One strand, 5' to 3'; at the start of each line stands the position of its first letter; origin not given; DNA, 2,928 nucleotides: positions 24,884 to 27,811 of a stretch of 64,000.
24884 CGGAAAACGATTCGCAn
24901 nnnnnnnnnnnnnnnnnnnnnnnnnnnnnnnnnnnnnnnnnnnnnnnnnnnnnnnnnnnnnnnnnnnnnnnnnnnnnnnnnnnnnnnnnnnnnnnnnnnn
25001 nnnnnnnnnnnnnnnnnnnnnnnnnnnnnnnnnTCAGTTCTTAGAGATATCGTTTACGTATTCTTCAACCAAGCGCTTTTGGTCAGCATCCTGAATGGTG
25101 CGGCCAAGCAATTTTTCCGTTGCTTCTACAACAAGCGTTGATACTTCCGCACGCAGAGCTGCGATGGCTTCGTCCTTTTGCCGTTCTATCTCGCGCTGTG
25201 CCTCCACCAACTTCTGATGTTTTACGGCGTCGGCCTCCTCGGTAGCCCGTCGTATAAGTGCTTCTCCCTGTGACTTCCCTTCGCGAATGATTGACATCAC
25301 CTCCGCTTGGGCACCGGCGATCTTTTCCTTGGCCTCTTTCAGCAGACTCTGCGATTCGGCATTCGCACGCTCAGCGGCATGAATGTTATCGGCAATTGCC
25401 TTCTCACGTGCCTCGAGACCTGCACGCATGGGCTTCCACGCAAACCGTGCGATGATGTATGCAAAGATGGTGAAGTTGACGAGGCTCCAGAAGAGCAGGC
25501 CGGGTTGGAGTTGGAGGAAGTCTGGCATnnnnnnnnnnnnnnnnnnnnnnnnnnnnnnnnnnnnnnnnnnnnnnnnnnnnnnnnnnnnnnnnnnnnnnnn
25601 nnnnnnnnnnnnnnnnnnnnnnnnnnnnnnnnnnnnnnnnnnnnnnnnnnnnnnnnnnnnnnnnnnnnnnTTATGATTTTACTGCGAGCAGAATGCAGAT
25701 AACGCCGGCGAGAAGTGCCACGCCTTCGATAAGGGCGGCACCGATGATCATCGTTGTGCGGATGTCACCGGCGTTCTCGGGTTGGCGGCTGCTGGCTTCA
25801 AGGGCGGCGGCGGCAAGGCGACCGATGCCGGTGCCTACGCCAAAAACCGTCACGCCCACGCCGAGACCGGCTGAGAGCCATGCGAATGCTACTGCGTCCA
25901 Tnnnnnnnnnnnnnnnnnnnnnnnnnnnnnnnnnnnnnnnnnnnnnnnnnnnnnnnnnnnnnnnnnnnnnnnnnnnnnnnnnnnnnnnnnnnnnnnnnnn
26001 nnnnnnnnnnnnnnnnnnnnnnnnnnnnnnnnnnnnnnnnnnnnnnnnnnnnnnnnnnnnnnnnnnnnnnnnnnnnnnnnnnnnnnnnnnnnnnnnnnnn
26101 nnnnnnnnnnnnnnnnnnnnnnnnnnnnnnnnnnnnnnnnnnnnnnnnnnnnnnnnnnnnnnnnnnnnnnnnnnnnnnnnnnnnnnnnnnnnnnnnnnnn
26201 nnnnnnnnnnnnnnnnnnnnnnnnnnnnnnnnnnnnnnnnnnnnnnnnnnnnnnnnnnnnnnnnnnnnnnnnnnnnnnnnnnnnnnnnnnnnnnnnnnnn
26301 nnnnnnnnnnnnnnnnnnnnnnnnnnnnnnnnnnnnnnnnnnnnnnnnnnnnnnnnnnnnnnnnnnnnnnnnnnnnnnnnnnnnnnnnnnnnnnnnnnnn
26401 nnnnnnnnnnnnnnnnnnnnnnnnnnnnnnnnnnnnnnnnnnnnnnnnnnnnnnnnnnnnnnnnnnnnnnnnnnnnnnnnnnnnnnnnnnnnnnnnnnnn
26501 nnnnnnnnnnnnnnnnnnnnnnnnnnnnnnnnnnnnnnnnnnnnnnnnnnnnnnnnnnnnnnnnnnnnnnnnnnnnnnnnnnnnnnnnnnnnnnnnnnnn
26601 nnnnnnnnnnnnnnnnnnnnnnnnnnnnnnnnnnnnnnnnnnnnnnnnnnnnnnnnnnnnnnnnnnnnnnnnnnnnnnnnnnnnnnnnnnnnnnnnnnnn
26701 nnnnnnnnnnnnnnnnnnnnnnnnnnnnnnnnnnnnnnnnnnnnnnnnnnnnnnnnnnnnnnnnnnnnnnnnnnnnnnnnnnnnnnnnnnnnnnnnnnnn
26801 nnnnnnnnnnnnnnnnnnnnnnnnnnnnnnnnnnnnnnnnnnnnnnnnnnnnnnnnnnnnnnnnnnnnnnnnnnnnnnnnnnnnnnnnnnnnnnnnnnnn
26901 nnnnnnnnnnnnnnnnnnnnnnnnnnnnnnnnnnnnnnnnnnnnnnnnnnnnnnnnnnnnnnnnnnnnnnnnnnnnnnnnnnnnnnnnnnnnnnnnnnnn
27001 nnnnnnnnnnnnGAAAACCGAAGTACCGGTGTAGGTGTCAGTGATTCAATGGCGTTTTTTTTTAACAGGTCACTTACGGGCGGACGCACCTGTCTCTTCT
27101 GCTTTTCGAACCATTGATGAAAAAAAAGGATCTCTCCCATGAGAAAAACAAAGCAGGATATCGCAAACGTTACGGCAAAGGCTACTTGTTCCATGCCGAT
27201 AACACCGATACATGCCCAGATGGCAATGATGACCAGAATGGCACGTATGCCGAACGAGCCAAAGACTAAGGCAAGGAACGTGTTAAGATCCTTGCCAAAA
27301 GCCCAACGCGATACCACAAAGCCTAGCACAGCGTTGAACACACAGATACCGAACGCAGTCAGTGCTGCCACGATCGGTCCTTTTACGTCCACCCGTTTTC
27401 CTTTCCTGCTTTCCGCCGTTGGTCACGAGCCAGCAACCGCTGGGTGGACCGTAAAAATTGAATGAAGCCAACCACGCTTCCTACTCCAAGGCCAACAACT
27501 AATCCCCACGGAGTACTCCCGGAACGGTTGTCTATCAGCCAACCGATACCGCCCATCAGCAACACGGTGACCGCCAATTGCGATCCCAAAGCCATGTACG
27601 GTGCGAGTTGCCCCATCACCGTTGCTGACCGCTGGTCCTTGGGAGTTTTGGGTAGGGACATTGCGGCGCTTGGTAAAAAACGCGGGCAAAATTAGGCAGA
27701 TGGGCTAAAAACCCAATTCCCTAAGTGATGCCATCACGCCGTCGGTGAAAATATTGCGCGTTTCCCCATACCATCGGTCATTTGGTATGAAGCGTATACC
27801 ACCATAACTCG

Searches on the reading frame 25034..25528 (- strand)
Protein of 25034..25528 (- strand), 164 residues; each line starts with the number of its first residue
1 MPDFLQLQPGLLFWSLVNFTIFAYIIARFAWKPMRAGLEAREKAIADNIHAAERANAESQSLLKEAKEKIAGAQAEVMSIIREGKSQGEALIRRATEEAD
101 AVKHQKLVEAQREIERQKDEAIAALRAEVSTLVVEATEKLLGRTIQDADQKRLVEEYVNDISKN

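Call 8: find_related_loci(query=window:25034-25528:-, collection=genome_contigs, flank=4000)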
Query window:25034-25528:- (164 aa) in genome_contigs; peptide patterns used: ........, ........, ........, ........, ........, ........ (x = any residue, [..] = any of these).
437 stretches matched a pattern; 10 encode a relative of the query (tblastn E <= 1e-3); 10 distinct loci.
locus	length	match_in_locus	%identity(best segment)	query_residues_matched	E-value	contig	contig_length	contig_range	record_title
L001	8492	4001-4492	67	1-164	8e-76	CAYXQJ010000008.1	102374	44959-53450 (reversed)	MAG TPA_asm: uncultured Hyphomicrobiales bacterium isolate SRP329715_co2_289 genome assembly, contig: NODE_417_length_10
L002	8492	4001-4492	69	1-164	8e-75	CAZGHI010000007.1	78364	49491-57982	MAG TPA_asm: uncultured Hyphomicrobiales bacterium isolate SRP290908_co2_40 genome assembly, contig: NODE_333_length_783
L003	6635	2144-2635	65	1-164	3e-73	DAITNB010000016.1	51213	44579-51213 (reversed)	MAG TPA_asm: bacterium isolate CTOTU10762 NODE_199_length_51213_cov_26.012080, whole genome shotgun sequence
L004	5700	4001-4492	66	1-164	7e-73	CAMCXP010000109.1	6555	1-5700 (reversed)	MAG: Melioribacter roseus P3M-2 isolate MiE-14oct19-197 genome assembly, contig: MiE-14oct19-C20840, whole genome shotgu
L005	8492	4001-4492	66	1-164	1e-68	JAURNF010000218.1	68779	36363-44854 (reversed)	MAG: Candidatus Kapaibacterium sp. isolate SFB_Oligo_Co_79 k141_3819787, whole genome shotgun sequence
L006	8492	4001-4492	66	1-164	2e-68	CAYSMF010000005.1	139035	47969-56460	MAG TPA_asm: uncultured Melioribacter sp. isolate SRP278252_co3_515 genome assembly, contig: NODE_75_length_139035_cov_4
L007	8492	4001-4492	66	1-164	2e-68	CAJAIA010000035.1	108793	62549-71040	MAG: uncultured Ignavibacteria bacterium isolate Loc090721-4m_bin-0677 genome assembly, contig: bin-0677:35/45, whole ge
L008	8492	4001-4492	65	1-164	1e-67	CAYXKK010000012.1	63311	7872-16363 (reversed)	MAG TPA_asm: uncultured Melioribacter sp. isolate SRP318679_co1_368 genome assembly, contig: NODE_654_length_63311_cov_6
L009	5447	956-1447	60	1-164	6e-58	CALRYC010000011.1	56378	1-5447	MAG: Chitinophaga pinensis isolate JJ-MA1B5-281-8-m1-bin330 genome assembly, contig: JJ-MA1B5-281-C172, whole genome sho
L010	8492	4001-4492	63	1-164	7e-67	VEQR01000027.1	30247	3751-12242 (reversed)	MAG: Candidatus Kapaibacterium sp. isolate ZLKRG19 NODE_1187_length_30247_cov_10.452291, whole genome shotgun sequence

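Call 10: find_related_loci(query=window:25034-25528:-, collection=metagenome_contigs, flank=3000)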
Query window:25034-25528:- (164 aa) in metagenome_contigs; peptide patterns used: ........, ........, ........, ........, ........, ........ (x = any residue, [..] = any of these).
571 stretches matched a pattern; 4 encode a relative of the query (tblastn E <= 1e-3); 4 distinct loci.
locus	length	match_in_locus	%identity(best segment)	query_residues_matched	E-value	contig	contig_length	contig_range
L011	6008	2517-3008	66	1-164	9e-74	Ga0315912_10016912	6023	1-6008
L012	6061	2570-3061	67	1-164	9e-70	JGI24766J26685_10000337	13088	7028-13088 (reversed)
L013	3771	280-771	66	1-164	2e-69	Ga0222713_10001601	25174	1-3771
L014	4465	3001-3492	66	1-164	5e-69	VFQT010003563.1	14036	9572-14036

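Call 12: find_encoding_contigs(protein=window:25034-25528:-, flank=3000, max_places=10)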
Protein window:25034-25528:- (164 aa): no gene with exactly this product is on record in the collection.

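Call 34: find_homologous_proteins(query=window:25034-25528:-, max_evalue=1e-10)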
Query window:25034-25528:- (164 aa): 41 proteins with E <= 1e-10 among 568 candidates.
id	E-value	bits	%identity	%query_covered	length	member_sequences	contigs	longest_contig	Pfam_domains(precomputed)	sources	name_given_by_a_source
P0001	2.1e-73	263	75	100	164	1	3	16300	PF00430.24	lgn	-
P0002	1.1e-71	257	75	100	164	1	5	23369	PF00430.24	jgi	jgi:F-type H+-transporting ATPase subunit b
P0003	1.4e-71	257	72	100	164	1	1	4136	PF00430.24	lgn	-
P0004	7.9e-71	255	73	100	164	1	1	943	PF00430.24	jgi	jgi:F-type H+-transporting ATPase subunit b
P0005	2.3e-70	253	71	100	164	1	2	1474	PF00430.24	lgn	-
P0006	3.0e-69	249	72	100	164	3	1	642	PF00430.24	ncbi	-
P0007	5.3e-68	245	70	100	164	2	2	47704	PF00430.24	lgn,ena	-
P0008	3.7e-67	243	100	80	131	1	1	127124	PF00430.24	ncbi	-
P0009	1.1e-62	228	66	100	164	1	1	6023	PF00430.24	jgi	-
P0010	1.4e-62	228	66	100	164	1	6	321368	PF00430.24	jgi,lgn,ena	-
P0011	1.5e-62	228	65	100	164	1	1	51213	PF00430.24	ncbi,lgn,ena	-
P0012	7.1e-62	226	66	100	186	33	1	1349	PF00430.24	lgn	-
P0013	8.4e-62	225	65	100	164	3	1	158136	PF00430.24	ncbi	-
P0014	1.2e-61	225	64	100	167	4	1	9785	PF00430.24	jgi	jgi:F-type H+-transporting ATPase subunit b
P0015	4.7e-60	220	64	100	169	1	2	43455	PF00430.24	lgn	-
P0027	5.3e-55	203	62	100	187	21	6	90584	PF00430.24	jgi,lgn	jgi:F-type H+-transporting ATPase subunit b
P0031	5.4e-53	197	59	100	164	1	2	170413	PF00430.24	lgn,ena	-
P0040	5.5e-13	67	35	84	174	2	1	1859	PF00430.24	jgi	jgi:F-type H+-transporting ATPase subunit b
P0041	4.6e-11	61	31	93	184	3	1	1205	PF00430.24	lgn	-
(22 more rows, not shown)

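Call 35: find_encoding_contigs(protein=P0008, flank=2000, max_places=10)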
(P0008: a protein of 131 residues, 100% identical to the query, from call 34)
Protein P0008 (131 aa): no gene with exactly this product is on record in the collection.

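Call 36: find_encoding_contigs(protein=P0001, flank=2000, max_places=5)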
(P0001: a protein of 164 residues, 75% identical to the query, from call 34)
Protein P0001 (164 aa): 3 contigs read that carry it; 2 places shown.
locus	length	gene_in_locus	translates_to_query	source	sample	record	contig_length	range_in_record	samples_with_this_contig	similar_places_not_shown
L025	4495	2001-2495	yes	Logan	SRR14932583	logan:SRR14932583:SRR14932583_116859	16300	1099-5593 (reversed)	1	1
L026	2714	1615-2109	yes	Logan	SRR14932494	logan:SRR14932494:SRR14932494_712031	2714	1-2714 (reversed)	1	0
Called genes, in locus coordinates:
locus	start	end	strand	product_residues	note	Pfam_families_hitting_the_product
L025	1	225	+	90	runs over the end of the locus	PF09527:ATPase_gene1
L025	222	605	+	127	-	-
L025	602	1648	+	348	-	PF00119:ATP-synt_A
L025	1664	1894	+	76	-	PF00137:ATP-synt_C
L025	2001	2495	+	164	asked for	PF00430:ATP-synt_B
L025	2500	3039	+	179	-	PF00213:OSCP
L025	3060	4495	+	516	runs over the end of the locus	PF02874:ATP-synt_ab_N, PF00006:ATP-synt_ab, PF00306:ATP-synt_ab_C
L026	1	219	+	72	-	?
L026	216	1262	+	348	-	PF00119:ATP-synt_A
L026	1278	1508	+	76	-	PF00137:ATP-synt_C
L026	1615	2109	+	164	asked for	PF00430:ATP-synt_B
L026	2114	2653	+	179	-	PF00213:OSCP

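Call 37: find_encoding_contigs(protein=P0002, flank=2000, max_places=5)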
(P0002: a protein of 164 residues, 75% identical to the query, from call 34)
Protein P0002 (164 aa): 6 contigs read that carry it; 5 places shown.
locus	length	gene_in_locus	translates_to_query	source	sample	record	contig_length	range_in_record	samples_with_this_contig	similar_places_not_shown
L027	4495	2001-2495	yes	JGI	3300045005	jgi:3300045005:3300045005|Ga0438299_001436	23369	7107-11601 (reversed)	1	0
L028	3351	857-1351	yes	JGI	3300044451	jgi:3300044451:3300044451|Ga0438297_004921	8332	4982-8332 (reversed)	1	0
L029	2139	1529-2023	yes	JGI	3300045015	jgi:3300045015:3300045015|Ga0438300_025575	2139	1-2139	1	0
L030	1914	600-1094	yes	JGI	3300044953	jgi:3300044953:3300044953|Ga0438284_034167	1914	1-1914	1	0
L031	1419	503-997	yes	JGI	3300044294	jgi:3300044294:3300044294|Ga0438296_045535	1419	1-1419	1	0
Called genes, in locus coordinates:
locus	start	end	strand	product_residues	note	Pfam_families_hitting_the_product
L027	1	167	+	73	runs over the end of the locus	PF09527:ATPase_gene1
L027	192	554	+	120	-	-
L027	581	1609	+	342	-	PF00119:ATP-synt_A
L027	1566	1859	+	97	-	PF00137:ATP-synt_C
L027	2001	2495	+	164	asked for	PF00430:ATP-synt_B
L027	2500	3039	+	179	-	PF00213:OSCP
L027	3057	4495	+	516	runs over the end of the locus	PF02874:ATP-synt_ab_N, PF00006:ATP-synt_ab, PF00306:ATP-synt_ab_C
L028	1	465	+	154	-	?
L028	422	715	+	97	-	PF00137:ATP-synt_C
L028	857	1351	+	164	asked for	PF00430:ATP-synt_B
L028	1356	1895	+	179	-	PF00213:OSCP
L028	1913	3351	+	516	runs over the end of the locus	PF02874:ATP-synt_ab_N, PF00006:ATP-synt_ab, PF00306:ATP-synt_ab_C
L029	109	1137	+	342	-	PF00119:ATP-synt_A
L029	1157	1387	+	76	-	PF00137:ATP-synt_C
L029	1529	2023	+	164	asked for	PF00430:ATP-synt_B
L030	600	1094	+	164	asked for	PF00430:ATP-synt_B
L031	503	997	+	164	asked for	PF00430:ATP-synt_B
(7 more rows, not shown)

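Call 50: find_encoding_contigs(protein=P0007, flank=1500, max_places=3)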
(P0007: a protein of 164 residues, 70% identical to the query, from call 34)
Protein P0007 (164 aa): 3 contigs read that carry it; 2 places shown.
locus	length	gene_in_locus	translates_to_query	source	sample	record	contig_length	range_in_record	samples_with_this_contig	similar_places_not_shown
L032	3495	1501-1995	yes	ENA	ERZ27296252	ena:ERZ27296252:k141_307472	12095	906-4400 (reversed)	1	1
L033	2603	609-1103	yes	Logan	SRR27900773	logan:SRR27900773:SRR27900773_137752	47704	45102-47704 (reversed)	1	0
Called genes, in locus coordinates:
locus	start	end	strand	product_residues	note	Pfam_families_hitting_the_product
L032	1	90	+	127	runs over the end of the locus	-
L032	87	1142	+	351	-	PF00119:ATP-synt_A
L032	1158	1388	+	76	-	PF00137:ATP-synt_C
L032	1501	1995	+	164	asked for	PF00430:ATP-synt_B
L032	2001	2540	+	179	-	PF00213:OSCP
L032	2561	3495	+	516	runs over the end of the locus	PF02874:ATP-synt_ab_N, PF00006:ATP-synt_ab, PF00306:ATP-synt_ab_C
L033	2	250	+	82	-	?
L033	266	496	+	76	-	PF00137:ATP-synt_C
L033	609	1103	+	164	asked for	PF00430:ATP-synt_B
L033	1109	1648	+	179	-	PF00213:OSCP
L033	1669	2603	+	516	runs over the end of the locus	PF02874:ATP-synt_ab_N, PF00006:ATP-synt_ab, PF00306:ATP-synt_ab_C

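Call 51: find_encoding_contigs(protein=P0003, flank=1500, max_places=3)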
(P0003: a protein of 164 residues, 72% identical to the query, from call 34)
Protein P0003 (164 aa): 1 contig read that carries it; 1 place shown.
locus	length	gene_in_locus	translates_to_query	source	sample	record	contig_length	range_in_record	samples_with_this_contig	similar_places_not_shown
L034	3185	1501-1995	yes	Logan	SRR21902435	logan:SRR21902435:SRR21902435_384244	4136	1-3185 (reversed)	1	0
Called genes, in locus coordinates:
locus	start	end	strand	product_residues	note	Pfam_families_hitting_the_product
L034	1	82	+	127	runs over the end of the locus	-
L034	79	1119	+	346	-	PF00119:ATP-synt_A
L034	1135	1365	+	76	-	PF00137:ATP-synt_C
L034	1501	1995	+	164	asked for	PF00430:ATP-synt_B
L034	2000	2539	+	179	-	PF00213:OSCP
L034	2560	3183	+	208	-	?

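Call 52: find_encoding_contigs(protein=P0027, flank=1500, max_places=4)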
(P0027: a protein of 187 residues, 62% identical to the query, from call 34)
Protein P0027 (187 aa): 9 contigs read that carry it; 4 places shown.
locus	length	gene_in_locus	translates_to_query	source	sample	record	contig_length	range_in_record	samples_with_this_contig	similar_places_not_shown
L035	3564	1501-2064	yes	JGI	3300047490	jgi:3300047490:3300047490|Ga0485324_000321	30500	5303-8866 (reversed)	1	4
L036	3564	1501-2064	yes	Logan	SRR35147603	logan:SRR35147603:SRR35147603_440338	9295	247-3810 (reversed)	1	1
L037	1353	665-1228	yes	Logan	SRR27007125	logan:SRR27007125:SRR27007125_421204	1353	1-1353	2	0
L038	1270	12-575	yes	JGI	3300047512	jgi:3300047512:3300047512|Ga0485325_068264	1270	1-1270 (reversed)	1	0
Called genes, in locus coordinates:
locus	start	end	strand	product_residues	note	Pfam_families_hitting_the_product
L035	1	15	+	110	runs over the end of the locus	-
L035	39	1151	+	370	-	PF00119:ATP-synt_A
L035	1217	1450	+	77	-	PF00137:ATP-synt_C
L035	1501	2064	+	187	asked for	PF00430:ATP-synt_B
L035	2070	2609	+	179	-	PF00213:OSCP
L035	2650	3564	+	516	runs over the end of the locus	PF02874:ATP-synt_ab_N, PF00006:ATP-synt_ab, PF00306:ATP-synt_ab_C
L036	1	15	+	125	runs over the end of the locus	-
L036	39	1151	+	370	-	PF00119:ATP-synt_A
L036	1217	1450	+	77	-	PF00137:ATP-synt_C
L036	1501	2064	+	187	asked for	PF00430:ATP-synt_B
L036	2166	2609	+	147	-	PF00213:OSCP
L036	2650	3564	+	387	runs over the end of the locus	?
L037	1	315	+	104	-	?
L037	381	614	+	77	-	PF00137:ATP-synt_C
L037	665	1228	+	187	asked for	PF00430:ATP-synt_B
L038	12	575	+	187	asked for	PF00430:ATP-synt_B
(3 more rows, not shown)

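Call 53: find_encoding_contigs(protein=P0031, flank=1500, max_places=3)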
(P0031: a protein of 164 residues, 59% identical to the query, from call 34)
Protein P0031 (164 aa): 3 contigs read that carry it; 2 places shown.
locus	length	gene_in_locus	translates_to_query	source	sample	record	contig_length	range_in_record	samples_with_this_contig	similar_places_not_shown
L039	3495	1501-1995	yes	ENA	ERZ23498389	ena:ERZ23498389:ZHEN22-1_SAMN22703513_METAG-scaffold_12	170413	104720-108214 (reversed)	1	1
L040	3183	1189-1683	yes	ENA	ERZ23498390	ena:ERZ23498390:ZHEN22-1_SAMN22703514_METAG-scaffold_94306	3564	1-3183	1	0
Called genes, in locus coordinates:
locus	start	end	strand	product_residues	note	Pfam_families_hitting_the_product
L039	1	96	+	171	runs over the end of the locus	-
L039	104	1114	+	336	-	PF00119:ATP-synt_A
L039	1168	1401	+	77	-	PF00137:ATP-synt_C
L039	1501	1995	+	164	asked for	PF00430:ATP-synt_B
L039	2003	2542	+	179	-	PF00213:OSCP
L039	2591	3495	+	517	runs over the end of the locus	PF02874:ATP-synt_ab_N, PF00006:ATP-synt_ab, PF00306:ATP-synt_ab_C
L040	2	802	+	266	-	?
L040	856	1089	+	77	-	PF00137:ATP-synt_C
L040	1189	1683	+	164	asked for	PF00430:ATP-synt_B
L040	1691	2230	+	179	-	PF00213:OSCP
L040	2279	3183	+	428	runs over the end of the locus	?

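Call 59: find_encoding_contigs(protein=P0040, flank=1500, max_places=2)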
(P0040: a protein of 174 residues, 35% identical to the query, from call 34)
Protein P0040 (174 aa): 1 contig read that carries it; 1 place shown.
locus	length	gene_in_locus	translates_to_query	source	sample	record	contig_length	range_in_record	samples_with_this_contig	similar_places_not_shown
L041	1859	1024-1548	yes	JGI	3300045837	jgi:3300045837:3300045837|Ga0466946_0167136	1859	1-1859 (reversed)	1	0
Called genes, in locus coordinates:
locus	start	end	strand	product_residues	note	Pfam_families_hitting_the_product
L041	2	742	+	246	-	?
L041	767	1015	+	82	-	PF00137:ATP-synt_C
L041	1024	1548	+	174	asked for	PF00430:ATP-synt_B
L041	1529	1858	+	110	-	?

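Call 60: find_encoding_contigs(protein=P0041, flank=1500, max_places=2)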
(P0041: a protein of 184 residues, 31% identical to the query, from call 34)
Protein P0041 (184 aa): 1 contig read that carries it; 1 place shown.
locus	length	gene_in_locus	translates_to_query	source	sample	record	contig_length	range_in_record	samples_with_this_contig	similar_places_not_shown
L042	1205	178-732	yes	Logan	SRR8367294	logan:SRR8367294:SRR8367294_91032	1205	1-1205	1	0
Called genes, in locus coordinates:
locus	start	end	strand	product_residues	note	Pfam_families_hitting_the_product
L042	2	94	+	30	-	?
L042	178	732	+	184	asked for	PF00430:ATP-synt_B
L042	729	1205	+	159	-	?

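Call 84: list_cluster_members(proteins=[P0008, P0002])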
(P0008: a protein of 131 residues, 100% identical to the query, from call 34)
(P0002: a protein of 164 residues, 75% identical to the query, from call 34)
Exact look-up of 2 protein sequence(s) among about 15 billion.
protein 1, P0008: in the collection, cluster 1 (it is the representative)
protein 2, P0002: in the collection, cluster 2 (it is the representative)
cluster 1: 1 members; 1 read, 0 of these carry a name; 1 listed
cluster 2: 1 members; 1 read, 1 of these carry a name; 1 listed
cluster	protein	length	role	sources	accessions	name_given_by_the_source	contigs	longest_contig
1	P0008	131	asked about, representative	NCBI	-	-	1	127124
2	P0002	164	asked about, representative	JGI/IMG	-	F-type H+-transporting ATPase subunit b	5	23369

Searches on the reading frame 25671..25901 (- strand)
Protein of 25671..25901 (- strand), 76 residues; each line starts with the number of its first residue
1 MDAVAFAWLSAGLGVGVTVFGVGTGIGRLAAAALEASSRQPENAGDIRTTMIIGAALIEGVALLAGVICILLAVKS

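Call 13: find_encoding_contigs(protein=window:25671-25901:-, flank=3000, max_places=10)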
Protein window:25671-25901:- (76 aa): 22 contigs read that carry it; 10 places shown.
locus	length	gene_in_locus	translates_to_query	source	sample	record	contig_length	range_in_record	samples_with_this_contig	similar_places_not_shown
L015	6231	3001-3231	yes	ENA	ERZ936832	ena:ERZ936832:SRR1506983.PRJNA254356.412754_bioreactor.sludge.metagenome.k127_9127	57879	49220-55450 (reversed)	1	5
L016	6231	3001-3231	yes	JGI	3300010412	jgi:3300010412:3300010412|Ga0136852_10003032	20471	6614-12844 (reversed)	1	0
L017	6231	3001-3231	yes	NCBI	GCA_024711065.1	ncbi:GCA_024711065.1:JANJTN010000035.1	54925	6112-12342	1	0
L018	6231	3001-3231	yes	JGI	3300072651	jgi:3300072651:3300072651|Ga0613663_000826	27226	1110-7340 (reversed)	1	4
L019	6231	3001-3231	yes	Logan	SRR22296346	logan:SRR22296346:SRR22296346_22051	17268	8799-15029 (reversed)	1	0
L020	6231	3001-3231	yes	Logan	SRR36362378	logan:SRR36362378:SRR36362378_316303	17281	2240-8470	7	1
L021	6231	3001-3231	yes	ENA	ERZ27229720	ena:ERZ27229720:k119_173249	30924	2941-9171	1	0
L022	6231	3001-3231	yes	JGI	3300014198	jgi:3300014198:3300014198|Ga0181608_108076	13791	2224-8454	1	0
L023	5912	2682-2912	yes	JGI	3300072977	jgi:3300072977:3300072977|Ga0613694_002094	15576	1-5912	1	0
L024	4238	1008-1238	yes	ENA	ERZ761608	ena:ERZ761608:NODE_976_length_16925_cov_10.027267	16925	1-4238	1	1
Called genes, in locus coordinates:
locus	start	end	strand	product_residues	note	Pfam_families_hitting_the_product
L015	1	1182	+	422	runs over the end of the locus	PF06452:CBM9_1 (faint)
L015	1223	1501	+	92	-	PF09527:ATPase_gene1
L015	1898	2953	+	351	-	PF00119:ATP-synt_A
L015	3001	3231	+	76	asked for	PF00137:ATP-synt_C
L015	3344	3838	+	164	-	PF00430:ATP-synt_B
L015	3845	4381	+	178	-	PF00213:OSCP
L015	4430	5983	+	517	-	PF02874:ATP-synt_ab_N, PF00006:ATP-synt_ab, PF00306:ATP-synt_ab_C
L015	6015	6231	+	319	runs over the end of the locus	PF01073:3Beta_HSD (weak), PF01370:Epimerase, PF04321:RmlD_sub_bind, PF16363:GDP_Man_Dehyd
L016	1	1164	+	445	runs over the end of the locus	PF06452:CBM9_1 (weak)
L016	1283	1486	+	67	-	PF09527:ATPase_gene1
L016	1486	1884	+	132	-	-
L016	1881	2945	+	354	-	PF00119:ATP-synt_A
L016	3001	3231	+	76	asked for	PF00137:ATP-synt_C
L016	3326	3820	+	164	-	PF00430:ATP-synt_B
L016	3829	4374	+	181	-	PF00213:OSCP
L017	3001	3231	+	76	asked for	PF00137:ATP-synt_C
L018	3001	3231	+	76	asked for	PF00137:ATP-synt_C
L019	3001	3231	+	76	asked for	PF00137:ATP-synt_C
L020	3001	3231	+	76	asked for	PF00137:ATP-synt_C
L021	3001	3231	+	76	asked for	PF00137:ATP-synt_C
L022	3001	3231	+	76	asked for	PF00137:ATP-synt_C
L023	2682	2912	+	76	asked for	PF00137:ATP-synt_C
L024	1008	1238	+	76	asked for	PF00137:ATP-synt_C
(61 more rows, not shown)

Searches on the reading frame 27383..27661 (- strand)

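Call 56: search_protein_families(library=pfam, proteins=[window:27383-27661:-], max_evalue=0.001)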
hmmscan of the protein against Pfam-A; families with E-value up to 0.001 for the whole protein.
window:27383-27661:- (92 aa): 1 family
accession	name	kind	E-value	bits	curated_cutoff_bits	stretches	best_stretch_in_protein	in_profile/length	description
PF09527.15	ATPase_gene1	-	9.3e-12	45.3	26.6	1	19-71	1-53/54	Putative F0F1-ATPase subunit Ca2+/Mg2+ transporter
